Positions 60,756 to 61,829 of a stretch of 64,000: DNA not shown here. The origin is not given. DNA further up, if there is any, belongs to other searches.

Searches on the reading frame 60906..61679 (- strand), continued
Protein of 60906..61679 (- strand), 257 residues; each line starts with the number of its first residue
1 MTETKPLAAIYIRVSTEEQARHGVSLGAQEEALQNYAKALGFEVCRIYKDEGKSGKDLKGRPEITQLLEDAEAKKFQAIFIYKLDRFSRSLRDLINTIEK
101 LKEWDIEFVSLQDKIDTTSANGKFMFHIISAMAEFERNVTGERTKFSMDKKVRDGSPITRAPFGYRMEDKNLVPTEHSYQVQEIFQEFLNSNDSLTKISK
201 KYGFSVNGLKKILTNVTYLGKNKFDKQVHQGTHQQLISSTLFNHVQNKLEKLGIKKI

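Call 45: find_encoding_contigs(protein=P0002, flank=10000, max_places=3)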
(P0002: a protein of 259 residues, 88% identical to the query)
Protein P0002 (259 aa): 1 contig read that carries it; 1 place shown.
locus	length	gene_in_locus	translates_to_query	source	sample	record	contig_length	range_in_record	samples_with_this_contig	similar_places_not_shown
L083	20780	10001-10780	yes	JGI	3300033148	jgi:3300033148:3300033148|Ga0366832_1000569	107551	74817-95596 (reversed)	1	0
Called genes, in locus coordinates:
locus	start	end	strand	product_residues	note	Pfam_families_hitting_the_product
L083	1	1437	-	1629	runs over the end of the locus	PF03833:PolC_DP2_N, PF24844:PolC_DP2_central, PF24846:PolC_DP2_cat, PF14890:Intein_splicing, PF14528:LAGLIDADG_3, PF24846:PolC_DP2_cat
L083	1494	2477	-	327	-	PF01966:HD (weak)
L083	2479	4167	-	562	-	PF00149:Metallophos, PF04042:DNA_pol_E_B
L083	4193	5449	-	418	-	PF01637:ATPase_2 (weak), PF13191:AAA_16, PF13401:AAA_22, PF00004:AAA (weak), PF22606:Cdc6-ORC-like_ATPase_lid (weak), PF22703:Cdc6_lid, PF09079:WHD_Cdc6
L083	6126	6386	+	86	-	PF05239:PRC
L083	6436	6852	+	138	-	-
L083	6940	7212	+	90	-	-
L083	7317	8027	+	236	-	-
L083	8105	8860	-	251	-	-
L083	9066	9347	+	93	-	-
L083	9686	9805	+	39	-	-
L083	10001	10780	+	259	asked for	PF00239:Resolvase, PF07508:Recombinase (weak)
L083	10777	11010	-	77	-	-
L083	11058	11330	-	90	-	PF14333:DUF4389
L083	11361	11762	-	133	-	PF00380:Ribosomal_S9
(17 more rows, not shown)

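Call 46: find_encoding_contigs(protein=P0007, flank=10000, max_places=3)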
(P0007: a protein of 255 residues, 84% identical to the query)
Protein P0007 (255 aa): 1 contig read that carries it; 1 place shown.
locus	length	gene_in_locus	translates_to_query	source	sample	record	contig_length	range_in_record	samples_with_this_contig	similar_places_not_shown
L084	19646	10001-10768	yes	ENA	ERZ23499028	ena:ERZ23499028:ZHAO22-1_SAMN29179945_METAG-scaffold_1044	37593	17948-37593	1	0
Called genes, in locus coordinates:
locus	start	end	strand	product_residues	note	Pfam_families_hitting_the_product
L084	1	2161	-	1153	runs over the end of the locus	PF03833:PolC_DP2_N, PF24844:PolC_DP2_central, PF24846:PolC_DP2_cat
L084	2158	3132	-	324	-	PF01966:HD (weak)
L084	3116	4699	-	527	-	PF01336:tRNA_anti-codon (weak), PF00149:Metallophos, PF04042:DNA_pol_E_B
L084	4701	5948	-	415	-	PF01637:ATPase_2 (weak), PF13191:AAA_16, PF13401:AAA_22, PF00004:AAA (weak), PF22606:Cdc6-ORC-like_ATPase_lid (weak), PF22703:Cdc6_lid, PF09079:WHD_Cdc6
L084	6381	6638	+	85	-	PF05239:PRC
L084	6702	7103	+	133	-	-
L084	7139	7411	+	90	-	-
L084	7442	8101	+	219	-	-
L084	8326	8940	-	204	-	-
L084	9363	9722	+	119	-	PF18898:DUF5654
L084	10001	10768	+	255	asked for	PF00239:Resolvase, PF07508:Recombinase (weak)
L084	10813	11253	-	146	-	-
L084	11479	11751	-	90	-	PF14333:DUF4389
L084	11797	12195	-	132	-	PF00380:Ribosomal_S9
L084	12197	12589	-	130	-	PF00572:Ribosomal_L13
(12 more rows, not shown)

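Call 58: find_related_loci(query=window:60906-61679:-, collection=viral_contigs, flank=8000)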
Query window:60906-61679:- (257 aa) in viral_contigs; peptide patterns used: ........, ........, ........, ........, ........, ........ (x = any residue, [..] = any of these).
6 stretches matched a pattern, but none encodes a relative of the query by tblastn (E <= 1e-3).

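Call 59: find_related_loci(query=A1, collection=viral_contigs, flank=8000)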
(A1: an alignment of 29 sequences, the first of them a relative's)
Query A1 (257 aa) in viral_contigs; peptide patterns used: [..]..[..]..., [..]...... (x = any residue, [..] = any of these).
205 stretches matched a pattern; 109 encode a relative of the query (tblastn E <= 1e-3); the best 80 are kept; 79 distinct loci.
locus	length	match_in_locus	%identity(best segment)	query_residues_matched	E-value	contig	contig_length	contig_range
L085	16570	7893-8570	34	8-220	1e-33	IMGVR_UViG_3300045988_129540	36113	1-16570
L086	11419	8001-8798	33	8-246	4e-30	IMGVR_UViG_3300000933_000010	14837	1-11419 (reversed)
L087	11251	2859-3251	47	8-145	2e-29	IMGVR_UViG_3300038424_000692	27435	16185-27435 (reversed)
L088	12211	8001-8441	39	9-171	2e-27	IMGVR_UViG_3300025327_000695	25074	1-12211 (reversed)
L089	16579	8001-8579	32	1-215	2e-27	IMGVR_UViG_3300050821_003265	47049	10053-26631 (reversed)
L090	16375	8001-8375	43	5-144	1e-25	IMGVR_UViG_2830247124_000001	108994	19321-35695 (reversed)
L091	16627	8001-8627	29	9-233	1e-25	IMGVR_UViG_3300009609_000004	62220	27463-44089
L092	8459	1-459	39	14-169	2e-25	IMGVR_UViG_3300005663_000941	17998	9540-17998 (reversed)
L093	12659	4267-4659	41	8-145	2e-25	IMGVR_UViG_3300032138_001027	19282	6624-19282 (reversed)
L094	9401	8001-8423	41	9-155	5e-25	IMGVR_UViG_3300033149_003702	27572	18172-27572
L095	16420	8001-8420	37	9-155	9e-25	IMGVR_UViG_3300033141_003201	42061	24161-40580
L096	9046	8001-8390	40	9-145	3e-24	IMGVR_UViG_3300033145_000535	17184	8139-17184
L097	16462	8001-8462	35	11-185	8e-24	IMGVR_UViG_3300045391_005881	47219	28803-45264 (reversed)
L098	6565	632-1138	33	9-176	8e-24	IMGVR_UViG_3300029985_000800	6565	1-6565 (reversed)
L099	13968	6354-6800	40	11-173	3e-23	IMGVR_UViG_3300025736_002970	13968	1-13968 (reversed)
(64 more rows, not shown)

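Call 63: predict_structure(alignment_id=A1)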
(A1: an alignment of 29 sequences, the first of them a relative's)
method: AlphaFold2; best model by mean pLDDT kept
length: 257 residues; sequences in the alignment: 29
mean_pLDDT: 62.2   pTM: 0.42
mean pLDDT of the five models: 62.2, 62.2, 60.8, 58.1, 55.5
residues with pLDDT >= 90: 4; 70-90: 105; 50-70: 80; < 50: 68
segments of 3 or more residues with pLDDT < 50: 1-3, 113-157, 222-238
pLDDT, mean of each block of 10 residues (from residue 1): 70 64 61 72 85 60 85 86 60 69 75 37 29 32 30 45 68 70 76 81 82 68 41 45 67 61
secondary structure, 60 per line:
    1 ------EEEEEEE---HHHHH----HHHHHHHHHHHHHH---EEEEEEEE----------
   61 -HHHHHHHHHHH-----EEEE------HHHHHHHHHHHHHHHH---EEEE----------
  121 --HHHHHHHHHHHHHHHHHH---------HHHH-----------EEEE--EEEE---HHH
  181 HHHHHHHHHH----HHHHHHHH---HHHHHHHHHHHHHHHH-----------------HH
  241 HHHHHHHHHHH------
elements in order: E7-13 H17-21 H26-39 E43-50 H62-72 E78-81 H88-103 E107-110 H123-140 H150-153 E165-168 E171-174 H178-190 H195-202 H206-221 H239-251

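Call 79: search_dna_similar(query=window:60906-61679:-, collection=phages, mode=protein, max_rows=8)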
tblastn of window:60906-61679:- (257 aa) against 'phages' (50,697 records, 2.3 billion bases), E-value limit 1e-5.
Records with a match: 799; places in all: 856; records where one place covers at least 80% of the query: 426.
Best place of each record, by identity: <60% 799.
By first word of the organism name: Streptococcus 118; Ralstonia 98; Staphylococcus 95; Streptomyces 82; Bacteriophage 66; Escherichia 55; Bacillus 20; Paenibacillus 19; Klebsiella 18; Enterococcus 15; and 76 more.
By host as written in the record: - 127; Ralstonia solanacearum 69; Staphylococcus aureus 36; Streptomyces xanthochromogenes NRRL B-5410 19; Streptomyces griseus ATCC 10137 19; Klebsiella pneumoniae 17; Enterococcus faecalis 15; Escherichia coli 15; and 300 more.
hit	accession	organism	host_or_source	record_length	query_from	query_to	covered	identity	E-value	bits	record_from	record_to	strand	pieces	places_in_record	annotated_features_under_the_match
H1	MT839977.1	Bacteriophage sp.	human fecal samples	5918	1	257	100%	37.4%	4e-37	144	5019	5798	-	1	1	record has no annotation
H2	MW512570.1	Clostridioides phage CD1801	Clostridioides difficile CD1801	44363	3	251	97%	36.4%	6e-31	126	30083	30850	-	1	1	none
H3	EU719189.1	Clostridioides phage phiCD27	Clostridioides difficile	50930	3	251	97%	36.4%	6e-31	126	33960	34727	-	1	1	putative phage site-specific recombinase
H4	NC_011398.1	Clostridioides phage phiCD27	Clostridioides difficile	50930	3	251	97%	36.4%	6e-31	126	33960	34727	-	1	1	integrase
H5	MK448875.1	Streptococcus phage Javan210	Streptococcus equinus MPR4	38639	3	256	99%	35.7%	2e-39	150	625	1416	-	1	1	integrase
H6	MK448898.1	Streptococcus phage Javan284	Streptococcus lutetiensis 33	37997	4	256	98%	35.8%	2e-39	150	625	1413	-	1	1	integrase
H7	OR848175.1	Listeria phage LM 4-14-1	Listeria monocytogenes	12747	4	253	97%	36.3%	6e-31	126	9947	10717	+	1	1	record has no annotation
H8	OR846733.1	Listeria phage LM 4-11-1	Listeria monocytogenes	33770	4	253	97%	36.3%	6e-31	126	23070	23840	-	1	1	record has no annotation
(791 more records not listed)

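Call 80: search_dna_similar(query=window:60906-61679:-, collection=plasmids, mode=protein, max_rows=8)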
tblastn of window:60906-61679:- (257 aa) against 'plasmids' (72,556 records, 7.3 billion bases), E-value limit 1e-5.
The search stops at 5000 records and this limit was reached: more records match than are counted here, and every count below describes the 5000 best-scoring records only.
Records with a match: at least 5000; places in all: 7842; records where one place covers at least 80% of the query: 938.
Best place of each record, by identity: <60% 5000.
By first word of the organism name: Klebsiella 1495; Escherichia 742; Enterobacter 480; Citrobacter 200; Pseudomonas 167; Xanthomonas 162; Enterococcus 137; Bacillus 112; Salmonella 104; Listeria 99; and 255 more.
By predicted mobility (MOB-suite, as given by PLSDB): conjugative 2523; non-mobilizable 1510; mobilizable 967.
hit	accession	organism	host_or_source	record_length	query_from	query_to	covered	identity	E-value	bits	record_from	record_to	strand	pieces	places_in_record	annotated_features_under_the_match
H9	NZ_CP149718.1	Clostridioides difficile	-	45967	3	251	97%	36.4%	2e-30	126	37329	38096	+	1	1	recombinase family protein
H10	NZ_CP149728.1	Clostridioides difficile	Homo sapiens,single cell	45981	3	251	97%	36.4%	2e-30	126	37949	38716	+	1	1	recombinase family protein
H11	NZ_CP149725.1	Clostridioides difficile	Homo sapiens,single cell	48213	3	251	97%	36.4%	2e-30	126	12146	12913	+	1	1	recombinase family protein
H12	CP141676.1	Streptococcus pyogenes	Homo sapiens,necrotic lower limb tissue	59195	9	246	93%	36.7%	6e-35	139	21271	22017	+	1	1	record has no annotation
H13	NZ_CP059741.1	Enterococcus faecium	Homo sapiens,blood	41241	8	251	95%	34.8%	1e-26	115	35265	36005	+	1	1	recombinase family protein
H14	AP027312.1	Sphingobium sp. TomMM7A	-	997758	1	256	100%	31.7%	1e-29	124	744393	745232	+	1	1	hypothetical protein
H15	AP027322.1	Sphingobium sp. TomTYG43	-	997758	1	256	100%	31.7%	1e-29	124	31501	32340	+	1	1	hypothetical protein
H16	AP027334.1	Sphingobium sp. TomTYG71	-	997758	1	256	100%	31.7%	1e-29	124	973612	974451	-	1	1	hypothetical protein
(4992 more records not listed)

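Call 84: search_protein_families(library=padloc, proteins=[window:60906-61679:-], max_evalue=0.01)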
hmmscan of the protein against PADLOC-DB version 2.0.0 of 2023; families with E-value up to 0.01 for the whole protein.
window:60906-61679:- (257 aa): 0 families
